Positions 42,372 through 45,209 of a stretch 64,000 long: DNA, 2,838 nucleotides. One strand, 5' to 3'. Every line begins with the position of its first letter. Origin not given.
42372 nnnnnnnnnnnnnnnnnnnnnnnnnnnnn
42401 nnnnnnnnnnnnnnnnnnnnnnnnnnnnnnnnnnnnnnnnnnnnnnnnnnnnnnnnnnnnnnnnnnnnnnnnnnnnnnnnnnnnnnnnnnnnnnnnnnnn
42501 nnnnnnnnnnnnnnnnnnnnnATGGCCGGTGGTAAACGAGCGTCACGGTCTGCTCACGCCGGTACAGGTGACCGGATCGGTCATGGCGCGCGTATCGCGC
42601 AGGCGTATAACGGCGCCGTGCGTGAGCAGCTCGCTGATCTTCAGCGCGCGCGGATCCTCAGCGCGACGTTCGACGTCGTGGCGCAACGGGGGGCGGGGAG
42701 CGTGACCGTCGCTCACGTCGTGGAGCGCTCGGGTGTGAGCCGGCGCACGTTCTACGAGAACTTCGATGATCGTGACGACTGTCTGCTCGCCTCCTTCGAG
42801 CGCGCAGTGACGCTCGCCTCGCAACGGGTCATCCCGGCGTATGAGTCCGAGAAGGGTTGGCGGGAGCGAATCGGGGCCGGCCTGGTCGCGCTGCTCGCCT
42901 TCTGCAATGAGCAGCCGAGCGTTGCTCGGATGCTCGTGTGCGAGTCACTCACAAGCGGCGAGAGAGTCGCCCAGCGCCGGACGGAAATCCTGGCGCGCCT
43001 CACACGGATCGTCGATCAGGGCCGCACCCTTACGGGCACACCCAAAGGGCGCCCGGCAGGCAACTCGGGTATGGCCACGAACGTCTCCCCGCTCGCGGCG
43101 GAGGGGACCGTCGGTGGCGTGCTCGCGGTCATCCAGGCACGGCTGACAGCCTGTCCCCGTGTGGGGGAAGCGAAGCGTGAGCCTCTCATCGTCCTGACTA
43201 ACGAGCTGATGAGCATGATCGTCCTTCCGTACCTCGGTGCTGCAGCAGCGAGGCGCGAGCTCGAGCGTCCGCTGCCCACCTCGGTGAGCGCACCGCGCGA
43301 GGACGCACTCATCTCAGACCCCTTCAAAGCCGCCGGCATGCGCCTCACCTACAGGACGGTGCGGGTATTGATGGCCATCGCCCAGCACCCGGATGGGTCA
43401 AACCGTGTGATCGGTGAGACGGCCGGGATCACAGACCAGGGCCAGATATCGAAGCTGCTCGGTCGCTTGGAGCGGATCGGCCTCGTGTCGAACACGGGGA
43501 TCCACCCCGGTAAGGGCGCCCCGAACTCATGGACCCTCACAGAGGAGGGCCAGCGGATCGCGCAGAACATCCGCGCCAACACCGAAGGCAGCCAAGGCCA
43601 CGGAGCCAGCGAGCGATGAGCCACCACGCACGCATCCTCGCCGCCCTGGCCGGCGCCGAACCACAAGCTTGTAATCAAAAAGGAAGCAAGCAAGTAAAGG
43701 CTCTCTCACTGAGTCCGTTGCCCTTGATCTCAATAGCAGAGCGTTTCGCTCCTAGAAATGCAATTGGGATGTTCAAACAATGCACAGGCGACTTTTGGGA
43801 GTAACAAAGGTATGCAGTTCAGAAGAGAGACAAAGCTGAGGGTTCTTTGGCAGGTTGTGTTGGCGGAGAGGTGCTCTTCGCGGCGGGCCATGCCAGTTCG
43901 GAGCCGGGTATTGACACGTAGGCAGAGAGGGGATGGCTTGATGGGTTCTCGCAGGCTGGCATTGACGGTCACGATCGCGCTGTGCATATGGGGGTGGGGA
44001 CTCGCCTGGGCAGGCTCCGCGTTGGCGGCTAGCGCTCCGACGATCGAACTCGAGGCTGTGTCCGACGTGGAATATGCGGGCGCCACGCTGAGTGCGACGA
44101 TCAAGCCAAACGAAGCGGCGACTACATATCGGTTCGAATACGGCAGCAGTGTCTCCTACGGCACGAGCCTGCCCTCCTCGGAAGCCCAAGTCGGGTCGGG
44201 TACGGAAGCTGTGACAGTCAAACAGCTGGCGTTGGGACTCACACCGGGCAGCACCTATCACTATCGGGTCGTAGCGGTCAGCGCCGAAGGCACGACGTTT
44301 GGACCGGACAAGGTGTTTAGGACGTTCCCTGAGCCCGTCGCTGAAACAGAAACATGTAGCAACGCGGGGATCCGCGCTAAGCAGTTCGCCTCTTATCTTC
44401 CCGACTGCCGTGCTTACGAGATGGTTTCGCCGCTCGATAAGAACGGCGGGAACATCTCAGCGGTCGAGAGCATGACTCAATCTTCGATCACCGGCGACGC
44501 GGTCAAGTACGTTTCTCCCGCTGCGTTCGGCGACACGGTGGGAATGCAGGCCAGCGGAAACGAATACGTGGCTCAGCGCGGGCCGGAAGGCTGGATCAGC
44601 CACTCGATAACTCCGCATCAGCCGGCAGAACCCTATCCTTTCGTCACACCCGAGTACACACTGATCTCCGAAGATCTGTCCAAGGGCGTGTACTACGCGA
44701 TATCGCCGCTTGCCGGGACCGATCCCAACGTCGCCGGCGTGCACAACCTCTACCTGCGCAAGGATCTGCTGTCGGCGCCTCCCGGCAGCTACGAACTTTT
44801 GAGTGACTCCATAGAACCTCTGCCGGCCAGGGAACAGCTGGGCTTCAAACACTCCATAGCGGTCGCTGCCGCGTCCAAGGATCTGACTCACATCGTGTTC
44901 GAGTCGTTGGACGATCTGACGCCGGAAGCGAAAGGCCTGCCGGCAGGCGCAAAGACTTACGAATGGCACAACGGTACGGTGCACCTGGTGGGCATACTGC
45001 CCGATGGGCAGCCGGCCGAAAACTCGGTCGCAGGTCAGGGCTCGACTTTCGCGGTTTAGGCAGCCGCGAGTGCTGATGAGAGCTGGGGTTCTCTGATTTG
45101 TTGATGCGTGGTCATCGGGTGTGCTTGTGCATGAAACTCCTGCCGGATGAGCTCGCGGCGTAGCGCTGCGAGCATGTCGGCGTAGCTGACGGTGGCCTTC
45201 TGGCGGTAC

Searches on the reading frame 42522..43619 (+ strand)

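Call 19: search_protein_families(library=pfam, proteins=[window:42522-43619:+], max_evalue=0.001)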
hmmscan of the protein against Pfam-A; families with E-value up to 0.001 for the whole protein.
window:42522-43619:+ (365 aa): 2 families
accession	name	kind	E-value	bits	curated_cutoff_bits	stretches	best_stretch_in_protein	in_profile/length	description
PF00440.29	TetR_N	-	9e-10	38.6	24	1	45-90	1-46/47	Bacterial regulatory proteins, tetR family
PF12802.13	MarR_2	-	4.3e-05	24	27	0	275-322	3-50/61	MarR family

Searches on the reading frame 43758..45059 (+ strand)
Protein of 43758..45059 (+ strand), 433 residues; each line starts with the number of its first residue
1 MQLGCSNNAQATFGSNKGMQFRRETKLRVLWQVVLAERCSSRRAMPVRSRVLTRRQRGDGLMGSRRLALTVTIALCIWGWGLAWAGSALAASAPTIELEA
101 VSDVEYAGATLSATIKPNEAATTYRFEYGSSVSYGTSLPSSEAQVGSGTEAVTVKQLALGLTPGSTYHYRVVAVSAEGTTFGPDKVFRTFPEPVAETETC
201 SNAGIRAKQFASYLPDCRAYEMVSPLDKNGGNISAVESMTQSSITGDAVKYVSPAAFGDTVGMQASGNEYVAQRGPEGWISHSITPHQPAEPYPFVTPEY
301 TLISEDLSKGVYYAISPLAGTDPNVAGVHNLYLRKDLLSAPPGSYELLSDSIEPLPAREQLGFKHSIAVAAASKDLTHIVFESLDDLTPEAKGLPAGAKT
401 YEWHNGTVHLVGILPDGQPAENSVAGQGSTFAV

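Call 19: search_protein_families(library=pfam, proteins=[window:43758-45059:+], max_evalue=0.001)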
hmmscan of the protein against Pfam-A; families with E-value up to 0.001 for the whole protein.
window:43758-45059:+ (433 aa): 0 families

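Call 72: search_protein_families(library=pfam, proteins=[window:43758-45059:+], max_evalue=1)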
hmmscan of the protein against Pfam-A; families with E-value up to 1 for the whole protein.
window:43758-45059:+ (433 aa): 3 families
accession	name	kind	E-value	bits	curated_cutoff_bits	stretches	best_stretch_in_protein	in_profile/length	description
PF00041.27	fn3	-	0.0016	19.1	25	1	103-180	10-75/84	Fibronectin type III domain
PF16656.11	Pur_ac_phosph_N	-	0.0045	17.9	30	1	157-189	64-93/93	Purple acid Phosphatase, N-terminal domain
PF16655.11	PhoD_N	-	0.0047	17.9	30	1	111-175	15-80/90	PhoD-like phosphatase, N-terminal domain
